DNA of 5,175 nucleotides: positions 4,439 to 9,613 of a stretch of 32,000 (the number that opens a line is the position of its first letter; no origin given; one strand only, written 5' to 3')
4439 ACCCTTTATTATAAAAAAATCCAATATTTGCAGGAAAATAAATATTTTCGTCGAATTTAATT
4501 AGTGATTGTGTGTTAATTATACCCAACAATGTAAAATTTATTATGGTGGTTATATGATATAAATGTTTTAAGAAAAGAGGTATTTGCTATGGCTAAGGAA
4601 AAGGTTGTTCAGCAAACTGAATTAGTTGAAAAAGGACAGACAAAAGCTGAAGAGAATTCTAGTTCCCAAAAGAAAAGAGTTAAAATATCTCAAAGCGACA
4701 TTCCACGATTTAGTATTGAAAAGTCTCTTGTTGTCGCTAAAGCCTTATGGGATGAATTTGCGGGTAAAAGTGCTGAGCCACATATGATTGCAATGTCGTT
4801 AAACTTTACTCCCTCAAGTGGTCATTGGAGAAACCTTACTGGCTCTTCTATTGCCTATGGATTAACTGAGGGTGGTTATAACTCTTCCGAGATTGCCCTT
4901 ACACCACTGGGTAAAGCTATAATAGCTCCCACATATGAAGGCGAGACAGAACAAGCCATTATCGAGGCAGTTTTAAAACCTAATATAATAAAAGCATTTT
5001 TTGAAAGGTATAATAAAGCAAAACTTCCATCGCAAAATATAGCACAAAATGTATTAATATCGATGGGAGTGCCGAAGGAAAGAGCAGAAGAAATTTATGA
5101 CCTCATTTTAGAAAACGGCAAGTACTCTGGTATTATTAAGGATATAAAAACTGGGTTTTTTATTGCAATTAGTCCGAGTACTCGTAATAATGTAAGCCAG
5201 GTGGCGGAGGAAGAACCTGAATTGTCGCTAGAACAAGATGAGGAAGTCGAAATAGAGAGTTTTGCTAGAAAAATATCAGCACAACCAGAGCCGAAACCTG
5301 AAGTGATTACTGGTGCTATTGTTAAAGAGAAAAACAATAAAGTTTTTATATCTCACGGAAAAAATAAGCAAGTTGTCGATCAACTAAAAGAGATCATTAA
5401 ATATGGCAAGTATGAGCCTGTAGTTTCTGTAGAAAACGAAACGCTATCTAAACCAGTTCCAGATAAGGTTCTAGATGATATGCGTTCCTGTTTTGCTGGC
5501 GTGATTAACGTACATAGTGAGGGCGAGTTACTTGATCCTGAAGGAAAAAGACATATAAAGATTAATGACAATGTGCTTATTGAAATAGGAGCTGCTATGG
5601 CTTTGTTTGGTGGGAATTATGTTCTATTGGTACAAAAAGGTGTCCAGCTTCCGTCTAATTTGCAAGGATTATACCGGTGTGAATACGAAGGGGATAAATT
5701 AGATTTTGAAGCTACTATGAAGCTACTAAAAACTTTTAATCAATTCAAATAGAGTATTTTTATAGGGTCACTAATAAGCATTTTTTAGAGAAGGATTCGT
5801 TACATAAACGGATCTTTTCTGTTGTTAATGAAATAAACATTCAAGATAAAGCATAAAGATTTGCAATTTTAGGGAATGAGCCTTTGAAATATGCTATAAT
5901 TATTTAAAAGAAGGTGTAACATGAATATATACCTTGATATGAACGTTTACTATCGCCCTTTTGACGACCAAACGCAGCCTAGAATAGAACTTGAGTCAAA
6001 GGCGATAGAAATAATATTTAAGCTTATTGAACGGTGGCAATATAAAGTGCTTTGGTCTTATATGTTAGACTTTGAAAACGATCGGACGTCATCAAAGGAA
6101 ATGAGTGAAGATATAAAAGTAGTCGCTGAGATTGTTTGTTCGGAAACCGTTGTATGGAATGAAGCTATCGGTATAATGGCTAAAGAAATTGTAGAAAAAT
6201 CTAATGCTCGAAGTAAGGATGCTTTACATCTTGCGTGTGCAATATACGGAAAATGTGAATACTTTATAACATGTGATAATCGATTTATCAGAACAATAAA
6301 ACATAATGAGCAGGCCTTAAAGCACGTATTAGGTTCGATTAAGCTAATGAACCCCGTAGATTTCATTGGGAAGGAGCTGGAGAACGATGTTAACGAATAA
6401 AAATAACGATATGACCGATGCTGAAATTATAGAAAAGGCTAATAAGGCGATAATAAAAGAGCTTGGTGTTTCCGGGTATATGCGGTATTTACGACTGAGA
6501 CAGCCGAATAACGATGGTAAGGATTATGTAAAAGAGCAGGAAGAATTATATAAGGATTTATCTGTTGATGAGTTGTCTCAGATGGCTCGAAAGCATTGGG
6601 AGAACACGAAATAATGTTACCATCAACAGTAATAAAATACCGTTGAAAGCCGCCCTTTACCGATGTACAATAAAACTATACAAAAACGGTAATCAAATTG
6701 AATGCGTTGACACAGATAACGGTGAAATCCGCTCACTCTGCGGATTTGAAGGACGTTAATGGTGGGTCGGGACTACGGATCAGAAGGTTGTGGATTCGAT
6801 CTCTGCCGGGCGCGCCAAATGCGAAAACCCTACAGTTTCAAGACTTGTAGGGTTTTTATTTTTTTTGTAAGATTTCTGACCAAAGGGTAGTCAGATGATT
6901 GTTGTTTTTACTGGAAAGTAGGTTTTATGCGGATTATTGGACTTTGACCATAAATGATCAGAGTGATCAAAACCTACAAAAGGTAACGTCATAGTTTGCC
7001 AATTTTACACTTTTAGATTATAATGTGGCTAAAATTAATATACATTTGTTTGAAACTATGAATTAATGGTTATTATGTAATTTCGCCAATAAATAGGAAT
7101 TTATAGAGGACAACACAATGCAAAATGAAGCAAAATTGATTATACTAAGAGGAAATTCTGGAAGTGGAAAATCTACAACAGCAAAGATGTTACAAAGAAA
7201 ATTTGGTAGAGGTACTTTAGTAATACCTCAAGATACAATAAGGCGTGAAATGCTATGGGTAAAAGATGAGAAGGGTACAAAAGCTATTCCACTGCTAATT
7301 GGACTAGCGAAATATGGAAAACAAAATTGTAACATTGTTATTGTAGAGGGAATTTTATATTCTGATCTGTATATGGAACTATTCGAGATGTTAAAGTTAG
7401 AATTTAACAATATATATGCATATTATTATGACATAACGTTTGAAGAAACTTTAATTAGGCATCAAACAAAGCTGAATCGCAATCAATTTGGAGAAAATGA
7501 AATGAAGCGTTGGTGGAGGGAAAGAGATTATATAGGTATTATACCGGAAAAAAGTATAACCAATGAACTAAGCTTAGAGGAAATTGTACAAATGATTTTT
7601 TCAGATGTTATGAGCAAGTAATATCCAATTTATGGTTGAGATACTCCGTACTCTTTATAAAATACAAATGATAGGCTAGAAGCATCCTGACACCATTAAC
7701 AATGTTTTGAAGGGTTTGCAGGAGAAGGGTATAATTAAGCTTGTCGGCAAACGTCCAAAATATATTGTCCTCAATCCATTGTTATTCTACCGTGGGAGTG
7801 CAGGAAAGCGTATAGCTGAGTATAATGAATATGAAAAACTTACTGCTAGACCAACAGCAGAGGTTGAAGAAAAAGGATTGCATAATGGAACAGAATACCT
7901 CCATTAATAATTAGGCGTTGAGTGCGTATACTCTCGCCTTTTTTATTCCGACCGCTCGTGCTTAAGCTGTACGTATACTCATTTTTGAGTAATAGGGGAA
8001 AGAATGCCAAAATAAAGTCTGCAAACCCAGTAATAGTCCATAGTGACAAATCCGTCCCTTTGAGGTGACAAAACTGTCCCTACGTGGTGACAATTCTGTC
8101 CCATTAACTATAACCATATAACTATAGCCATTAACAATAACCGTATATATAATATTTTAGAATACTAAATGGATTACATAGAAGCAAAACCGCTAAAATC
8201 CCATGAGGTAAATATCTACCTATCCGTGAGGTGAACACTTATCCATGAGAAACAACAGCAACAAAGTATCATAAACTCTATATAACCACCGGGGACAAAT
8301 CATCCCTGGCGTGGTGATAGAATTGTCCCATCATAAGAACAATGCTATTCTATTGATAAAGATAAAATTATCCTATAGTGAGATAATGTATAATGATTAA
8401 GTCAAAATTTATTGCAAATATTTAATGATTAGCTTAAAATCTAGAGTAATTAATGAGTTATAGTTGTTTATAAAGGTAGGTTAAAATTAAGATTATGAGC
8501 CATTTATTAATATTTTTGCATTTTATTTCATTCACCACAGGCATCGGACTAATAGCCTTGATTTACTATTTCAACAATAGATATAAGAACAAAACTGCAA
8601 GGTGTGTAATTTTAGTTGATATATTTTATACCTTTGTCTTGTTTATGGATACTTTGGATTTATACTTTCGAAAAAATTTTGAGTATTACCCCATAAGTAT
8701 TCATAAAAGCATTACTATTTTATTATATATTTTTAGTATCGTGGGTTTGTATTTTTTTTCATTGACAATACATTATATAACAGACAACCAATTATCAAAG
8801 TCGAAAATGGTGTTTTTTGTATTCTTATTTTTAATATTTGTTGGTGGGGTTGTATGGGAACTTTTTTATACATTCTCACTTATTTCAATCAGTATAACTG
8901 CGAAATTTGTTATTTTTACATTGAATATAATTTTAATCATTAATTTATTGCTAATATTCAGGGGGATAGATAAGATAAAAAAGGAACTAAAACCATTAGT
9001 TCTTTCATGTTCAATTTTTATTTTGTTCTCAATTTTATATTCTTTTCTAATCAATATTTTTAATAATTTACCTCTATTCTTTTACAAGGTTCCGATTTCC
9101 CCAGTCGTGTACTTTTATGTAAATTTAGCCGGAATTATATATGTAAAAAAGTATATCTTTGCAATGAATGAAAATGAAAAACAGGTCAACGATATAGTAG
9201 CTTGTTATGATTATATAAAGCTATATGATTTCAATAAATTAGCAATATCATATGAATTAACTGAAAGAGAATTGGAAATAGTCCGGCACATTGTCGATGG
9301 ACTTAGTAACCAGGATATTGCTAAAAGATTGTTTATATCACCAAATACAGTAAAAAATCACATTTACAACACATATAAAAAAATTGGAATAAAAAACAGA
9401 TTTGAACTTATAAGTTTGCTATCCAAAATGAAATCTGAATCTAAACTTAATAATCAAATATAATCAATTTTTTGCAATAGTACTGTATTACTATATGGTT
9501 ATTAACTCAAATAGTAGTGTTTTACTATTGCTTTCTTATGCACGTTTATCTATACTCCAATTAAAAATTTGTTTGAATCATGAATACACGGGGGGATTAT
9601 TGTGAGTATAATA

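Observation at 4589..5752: Orphan TIR-like (CAP12/PycTIR-type) effector fused to an unknown N-terminal domain, carried as island cargo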

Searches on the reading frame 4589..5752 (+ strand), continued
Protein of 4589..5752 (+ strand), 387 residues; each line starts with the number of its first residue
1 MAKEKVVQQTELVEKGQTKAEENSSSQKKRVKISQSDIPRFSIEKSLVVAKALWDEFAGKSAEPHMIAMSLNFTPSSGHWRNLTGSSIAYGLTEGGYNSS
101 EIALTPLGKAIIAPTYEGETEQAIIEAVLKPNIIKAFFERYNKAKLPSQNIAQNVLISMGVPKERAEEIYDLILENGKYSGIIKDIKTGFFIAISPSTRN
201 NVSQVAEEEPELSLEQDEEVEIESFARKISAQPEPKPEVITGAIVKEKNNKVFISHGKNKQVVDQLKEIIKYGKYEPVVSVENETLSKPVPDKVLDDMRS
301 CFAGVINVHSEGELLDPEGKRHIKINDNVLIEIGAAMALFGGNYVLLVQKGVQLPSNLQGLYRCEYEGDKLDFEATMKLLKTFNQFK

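Call 81: find_encoding_contigs(protein=P0028, flank=10000, max_places=1)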
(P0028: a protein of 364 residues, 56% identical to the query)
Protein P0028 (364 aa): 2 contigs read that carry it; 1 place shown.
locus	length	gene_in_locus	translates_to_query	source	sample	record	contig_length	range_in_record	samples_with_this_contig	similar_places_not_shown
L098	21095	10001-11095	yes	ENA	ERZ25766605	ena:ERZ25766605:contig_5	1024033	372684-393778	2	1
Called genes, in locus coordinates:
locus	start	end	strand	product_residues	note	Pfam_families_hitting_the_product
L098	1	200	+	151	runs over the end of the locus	-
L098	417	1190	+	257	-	PF00665:rve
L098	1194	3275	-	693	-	PF00239:Resolvase, PF07508:Recombinase, PF13408:Zn_ribbon_recom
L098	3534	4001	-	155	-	PF13384:HTH_23, PF13518:HTH_28, PF13565:HTH_32 (weak)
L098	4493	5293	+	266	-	PF22483:Mu-transpos_C_2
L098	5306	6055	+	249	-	PF01695:IstB_IS21, PF20720:nSTAND3 (weak)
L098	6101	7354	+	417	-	PF01609:DDE_Tnp_1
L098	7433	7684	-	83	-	PF04014:MazE_antitoxin (weak)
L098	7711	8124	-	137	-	-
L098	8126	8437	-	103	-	PF09907:HigB_toxin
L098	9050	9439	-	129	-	PF01797:Y1_Tnp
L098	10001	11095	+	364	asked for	PF10137:CAP12-PCTIR_TIR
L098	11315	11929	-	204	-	PF00462:Glutaredoxin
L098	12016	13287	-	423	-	PF13187:Fer4_9 (faint), PF12797:Fer4_2 (faint), PF12837:Fer4_6 (faint), PF12838:Fer4_7, PF13183:Fer4_8, PF13484:Fer4_16 (weak), PF13534:Fer4_17, PF02754:CCG, +1 more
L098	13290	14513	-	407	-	PF01565:FAD_binding_4, PF02913:FAD-oxidase_C (faint)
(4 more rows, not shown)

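Call 85: search_protein_families(library=phrogs, proteins=[window:4589-5749:+], max_evalue=0.01)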
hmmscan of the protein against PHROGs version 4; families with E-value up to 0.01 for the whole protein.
window:4589-5749:+ (387 aa): 1 family
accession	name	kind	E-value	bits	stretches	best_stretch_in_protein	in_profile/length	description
phrog_16442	-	unknown function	8e-07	29.5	1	246-369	142-267/287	-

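Call 90: search_protein_families(library=pfam, proteins=[L092:11473-12300:+, L095:11307-11696:+, L097:11341-11778:+, L094:11836-12897:+], max_evalue=0.05)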
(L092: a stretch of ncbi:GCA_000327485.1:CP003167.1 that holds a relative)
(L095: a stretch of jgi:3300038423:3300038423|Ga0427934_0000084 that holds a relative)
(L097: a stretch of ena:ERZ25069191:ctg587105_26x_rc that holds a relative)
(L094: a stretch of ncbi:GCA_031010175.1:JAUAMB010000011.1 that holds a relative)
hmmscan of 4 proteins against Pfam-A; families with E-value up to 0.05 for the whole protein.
L092:11473-12300:+ (276 aa): 1 family
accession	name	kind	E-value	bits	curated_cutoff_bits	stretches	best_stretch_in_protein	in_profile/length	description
PF01841.26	Transglut_core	-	8.6e-05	23.2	23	1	95-176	32-108/108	Transglutaminase-like superfamily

L095:11307-11696:+ (130 aa): 0 families

L097:11341-11778:+ (146 aa): 1 family
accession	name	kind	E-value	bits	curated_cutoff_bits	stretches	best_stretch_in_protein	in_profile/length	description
PF10157.14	BORCS6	-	0.0066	17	35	1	42-104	13-75/101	BLOC-1-related complex sub-unit 6 C-terminal helix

L094:11836-12897:+ (354 aa): 1 family
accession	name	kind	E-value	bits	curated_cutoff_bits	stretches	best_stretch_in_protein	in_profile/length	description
PF03087.19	BPS1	-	0.03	14.5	23.5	1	143-206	55-114/238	Protein BPS1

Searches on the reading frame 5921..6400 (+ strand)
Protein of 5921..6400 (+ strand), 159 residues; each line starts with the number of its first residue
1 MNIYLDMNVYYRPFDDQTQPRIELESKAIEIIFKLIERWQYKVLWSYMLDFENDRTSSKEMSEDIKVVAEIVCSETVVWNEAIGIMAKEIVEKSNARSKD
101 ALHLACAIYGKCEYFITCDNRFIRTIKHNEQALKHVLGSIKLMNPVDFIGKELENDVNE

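Call 3: search_protein_families(library=pfam, proteins=[window:5921-6400:+], max_evalue=0.1)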
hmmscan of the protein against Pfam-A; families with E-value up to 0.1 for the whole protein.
window:5921-6400:+ (159 aa): 3 families
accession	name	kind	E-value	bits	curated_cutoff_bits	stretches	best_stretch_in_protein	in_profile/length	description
PF01850.27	PIN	-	1.8e-06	29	23.6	1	62-125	54-117/120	PIN domain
PF12970.12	DUF3858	-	0.0013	19.3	27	1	84-142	12-69/116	Domain of Unknown Function with PDB structure (DUF3858)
PF17341.8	DUF5371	-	0.024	15.3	25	1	70-126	3-56/65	Family of unknown function (DUF5371)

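Call 4: search_protein_families(library=padloc, proteins=[window:5921-6400:+], max_evalue=0.1)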
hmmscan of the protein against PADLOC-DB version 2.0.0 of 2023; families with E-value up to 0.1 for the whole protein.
window:5921-6400:+ (159 aa): 0 families

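Call 5: search_protein_families(library=ncbifam, proteins=[window:5921-6400:+], max_evalue=0.1)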
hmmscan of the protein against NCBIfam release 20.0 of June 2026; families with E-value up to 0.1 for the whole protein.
window:5921-6400:+ (159 aa): 3 families
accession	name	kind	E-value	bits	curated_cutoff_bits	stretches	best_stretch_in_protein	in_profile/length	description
NF046100.1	RSP_2648_fam_PIN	equivalog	0.014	15.3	170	1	30-121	15-107/177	RSP_2648 family PIN domain-containing protein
NF052321.1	LP_Lmo2079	subfamily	0.018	14.4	150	1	2-60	153-211/354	Lmo2079 family surface lipoprotein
NF050129.1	T4SSInhibSmlt3025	equivalog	0.07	12.4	500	1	50-141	196-285/287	Smlt3025 familytype IV secretion system inhibitor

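Call 85: search_protein_families(library=phrogs, proteins=[window:5921-6397:+], max_evalue=0.01)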
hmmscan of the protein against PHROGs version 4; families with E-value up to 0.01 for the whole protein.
window:5921-6397:+ (159 aa): 0 families

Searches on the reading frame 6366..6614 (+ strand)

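Call 3: search_protein_families(library=pfam, proteins=[window:6366-6614:+], max_evalue=0.1)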
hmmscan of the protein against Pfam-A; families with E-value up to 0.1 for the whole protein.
window:6366-6614:+ (82 aa): 1 family
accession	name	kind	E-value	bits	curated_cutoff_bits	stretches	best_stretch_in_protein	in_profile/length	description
PF13680.12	DUF4152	-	0.071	13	27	1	29-81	76-127/225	Protein of unknown function (DUF4152)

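Call 4: search_protein_families(library=padloc, proteins=[window:6366-6614:+], max_evalue=0.1)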
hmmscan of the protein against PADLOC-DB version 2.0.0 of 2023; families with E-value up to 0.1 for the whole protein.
window:6366-6614:+ (82 aa): 0 families

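Call 5: search_protein_families(library=ncbifam, proteins=[window:6366-6614:+], max_evalue=0.1)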
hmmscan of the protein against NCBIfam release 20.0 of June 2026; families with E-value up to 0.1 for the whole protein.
window:6366-6614:+ (82 aa): 0 families

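Call 85: search_protein_families(library=phrogs, proteins=[window:6411-6611:+], max_evalue=0.01)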
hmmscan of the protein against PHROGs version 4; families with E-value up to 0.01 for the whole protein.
window:6411-6611:+ (67 aa): 0 families

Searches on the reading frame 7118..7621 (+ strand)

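Call 3: search_protein_families(library=pfam, proteins=[window:7118-7621:+], max_evalue=0.1)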
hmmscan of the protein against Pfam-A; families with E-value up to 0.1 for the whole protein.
window:7118-7621:+ (167 aa): 18 families
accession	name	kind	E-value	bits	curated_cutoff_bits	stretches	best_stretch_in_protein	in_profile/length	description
PF13671.12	AAA_33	-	3.3e-06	27.9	27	1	7-92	1-92/143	AAA domain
PF06414.18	Zeta_toxin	-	1.6e-05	24.9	22.3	1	5-43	16-56/199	Zeta toxin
PF13238.12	AAA_18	-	8.9e-05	23.4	29.4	1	8-91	1-92/128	AAA domain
PF20720.3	nSTAND3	-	0.00015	21.9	27.2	1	3-32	15-45/155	Novel STAND NTPase 3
PF07931.18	CPT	-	0.00044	20.6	22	1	5-51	1-47/172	Chloramphenicol phosphotransferase-like protein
PF00005.33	ABC_tran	-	0.0006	20.9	25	1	4-43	10-51/137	ABC transporter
PF13401.12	AAA_22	-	0.00079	20.2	27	1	4-37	4-33/130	AAA domain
PF03008.20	DUF234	-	0.0097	16.7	22.5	1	87-154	19-85/100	Archaea bacterial proteins of unknown function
PF01583.26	APS_kinase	-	0.019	15.4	21.1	1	7-46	4-49/152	Adenylylsulphate kinase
PF01656.29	CbiA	-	0.019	15.3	25.4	1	8-150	2-117/125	CobQ/CobB/MinD/ParA nucleotide binding domain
PF05729.18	NACHT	-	0.02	15.2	26.7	1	7-34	2-29/167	NACHT domain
PF08433.16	KTI12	-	0.034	14.1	22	1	7-42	3-41/271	Chromatin associated protein KTI12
PF01121.26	CoaE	-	0.035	14.2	27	0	8-47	3-39/180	Dephospho-CoA kinase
PF13521.12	AAA_28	-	0.041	14.6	27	1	8-36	2-28/164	AAA domain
PF00910.28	RNA_helicase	-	0.046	14.6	21.5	1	8-33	1-26/105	RNA helicase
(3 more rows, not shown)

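Call 4: search_protein_families(library=padloc, proteins=[window:7118-7621:+], max_evalue=0.1)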
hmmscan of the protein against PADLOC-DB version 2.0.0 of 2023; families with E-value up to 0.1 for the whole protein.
window:7118-7621:+ (167 aa): 6 families
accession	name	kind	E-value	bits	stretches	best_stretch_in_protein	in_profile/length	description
PDLC03859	LmuB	-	0.00063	17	1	5-59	24-70/611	-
PDLC04140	mad8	-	0.0023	15.5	1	4-63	26-70/314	mads_8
PDLC04690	PDC-M51B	-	0.0066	14.2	1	6-42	3-39/191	-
PDLC00290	PtuA1|PtuA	-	0.0078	13.6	1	5-36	23-54/414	AAA ATPase domain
PDLC02908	Ankyrin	-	0.012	11.8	1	94-164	322-393/880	-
PDLC00914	TRIP13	-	0.024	12.1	1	2-28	68-94/302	TRIP13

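Call 5: search_protein_families(library=ncbifam, proteins=[window:7118-7621:+], max_evalue=0.1)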
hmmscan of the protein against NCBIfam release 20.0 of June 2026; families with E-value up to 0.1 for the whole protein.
window:7118-7621:+ (167 aa): 27 families (the best 25 are shown)
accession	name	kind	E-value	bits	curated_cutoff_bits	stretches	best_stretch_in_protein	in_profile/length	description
NF005258.0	PRK06762.3-3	equivalog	1.7e-58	197.1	344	1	5-165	2-163/164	hypothetical protein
NF005254.0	PRK06762.2-1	equivalog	4.6e-53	179.4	198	1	5-165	3-164/165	hypothetical protein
NF005253.0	PRK06762.1-4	equivalog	7e-53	179.2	159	1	4-164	1-162/166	hypothetical protein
NF005255.0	PRK06762.2-2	equivalog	1.4e-50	171.5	140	1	5-164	3-162/163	hypothetical protein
NF005251.0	PRK06762.1-1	equivalog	5.3e-46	156.8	183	1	5-166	7-169/171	hypothetical protein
NF005257.0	PRK06762.3-2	equivalog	6e-45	153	202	1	5-164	5-164/170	hypothetical protein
NF005259.0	PRK06762.3-4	equivalog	2.3e-43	148.3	349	1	5-165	2-163/170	hypothetical protein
NF005252.0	PRK06762.1-3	equivalog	1.4e-37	129.3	258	1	4-161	10-168/189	hypothetical protein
NF005256.0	PRK06762.3-1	equivalog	2.7e-10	40.3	160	1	92-134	20-61/67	hypothetical protein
NF005250.0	PRK06761.1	equivalog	0.00048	19.2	270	1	5-28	3-26/282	hypothetical protein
TIGR00235.1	udk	equivalog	0.0012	18.5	220.3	1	4-42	5-44/207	uridine kinase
NF004018.0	PRK05480.1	equivalog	0.0013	18.2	180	1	2-41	3-43/210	uridine kinase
TIGR03574.1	selen_PSTK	equivalog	0.0015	18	290.5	1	7-115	1-112/249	L-seryl-tRNA(Sec) kinase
NF005115.0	PRK06547.1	equivalog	0.0018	17.7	173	1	3-35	13-45/172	hypothetical protein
TIGR00152.1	TIGR00152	equivalog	0.0033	17.3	65.55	1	8-46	2-38/188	dephospho-CoA kinase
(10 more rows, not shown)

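Call 85: search_protein_families(library=phrogs, proteins=[window:7118-7618:+], max_evalue=0.01)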
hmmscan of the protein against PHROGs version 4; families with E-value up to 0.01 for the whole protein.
window:7118-7618:+ (167 aa): 10 families
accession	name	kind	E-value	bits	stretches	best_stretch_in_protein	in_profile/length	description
phrog_505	-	other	2.3e-07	31.6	1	5-49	2-46/295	polynucleotide kinase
phrog_2071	-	other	2.7e-07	31.7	1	2-44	13-52/282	ATPase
phrog_761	-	other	0.00011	22.9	1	4-31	18-45/362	thymidylate kinase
phrog_139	-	other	0.00056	20.4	1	1-30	79-108/342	deoxynucleoside monophosphate kinase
phrog_1815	-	other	0.0009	20.5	1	5-34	3-32/197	guanylate kinase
phrog_1829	-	DNA, RNA and nucleotide metabolism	0.0016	17.7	1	4-41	503-540/772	DNA primase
phrog_800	-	head and packaging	0.0025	17.5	1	2-37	29-64/511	terminase small subunit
phrog_1156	-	DNA, RNA and nucleotide metabolism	0.0049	16.4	1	4-41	557-594/855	DNA primase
phrog_6088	-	DNA, RNA and nucleotide metabolism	0.008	15.6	1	3-43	504-544/772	DNA primase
phrog_10255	-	other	0.0088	16.8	0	6-45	2-40/230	kinase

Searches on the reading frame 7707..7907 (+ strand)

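Call 3: search_protein_families(library=pfam, proteins=[window:7707-7907:+], max_evalue=0.1)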
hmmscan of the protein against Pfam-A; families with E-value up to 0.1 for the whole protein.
window:7707-7907:+ (66 aa): 1 family
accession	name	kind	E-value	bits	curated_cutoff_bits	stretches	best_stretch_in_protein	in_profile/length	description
PF05732.17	RepL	-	0.011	15.7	20.3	1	1-59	96-152/164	Firmicute plasmid replication protein (RepL)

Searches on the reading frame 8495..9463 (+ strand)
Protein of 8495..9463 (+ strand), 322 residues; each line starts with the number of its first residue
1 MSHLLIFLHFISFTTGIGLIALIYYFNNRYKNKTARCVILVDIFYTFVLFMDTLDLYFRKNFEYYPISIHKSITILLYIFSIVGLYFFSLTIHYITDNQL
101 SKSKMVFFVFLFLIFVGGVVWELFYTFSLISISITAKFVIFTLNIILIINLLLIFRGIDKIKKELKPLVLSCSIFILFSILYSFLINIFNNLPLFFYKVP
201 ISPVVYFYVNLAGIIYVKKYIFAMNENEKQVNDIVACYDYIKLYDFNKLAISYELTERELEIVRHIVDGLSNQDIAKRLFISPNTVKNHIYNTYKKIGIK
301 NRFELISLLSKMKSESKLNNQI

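Call 3: search_protein_families(library=pfam, proteins=[window:8495-9463:+], max_evalue=0.1)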
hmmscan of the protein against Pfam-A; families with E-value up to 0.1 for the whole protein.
window:8495-9463:+ (322 aa): 7 families
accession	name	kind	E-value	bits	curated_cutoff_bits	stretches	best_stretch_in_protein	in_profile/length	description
PF00196.25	GerE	-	1.6e-19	69.7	23.5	1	255-308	3-56/57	Bacterial regulatory proteins, luxR family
PF08281.18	Sigma70_r4_2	-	3.2e-07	30.3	25.7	1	254-297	10-54/54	Sigma-70, region 4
PF13384.12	HTH_23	-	4.2e-05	23.7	24.6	1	258-296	6-43/50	Homeodomain-like domain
PF13412.12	HTH_24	-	0.00047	20.1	21.9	1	262-290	8-38/48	Winged helix-turn-helix DNA-binding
PF13556.12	HTH_30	-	0.018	15.3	27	1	268-290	10-33/59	PucR C-terminal helix-turn-helix domain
PF13936.12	HTH_38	-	0.027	14.6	27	1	262-290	13-41/44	Helix-turn-helix domain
PF04967.18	HTH_10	-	0.035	14.4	23.1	0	273-297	27-51/53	HTH DNA binding domain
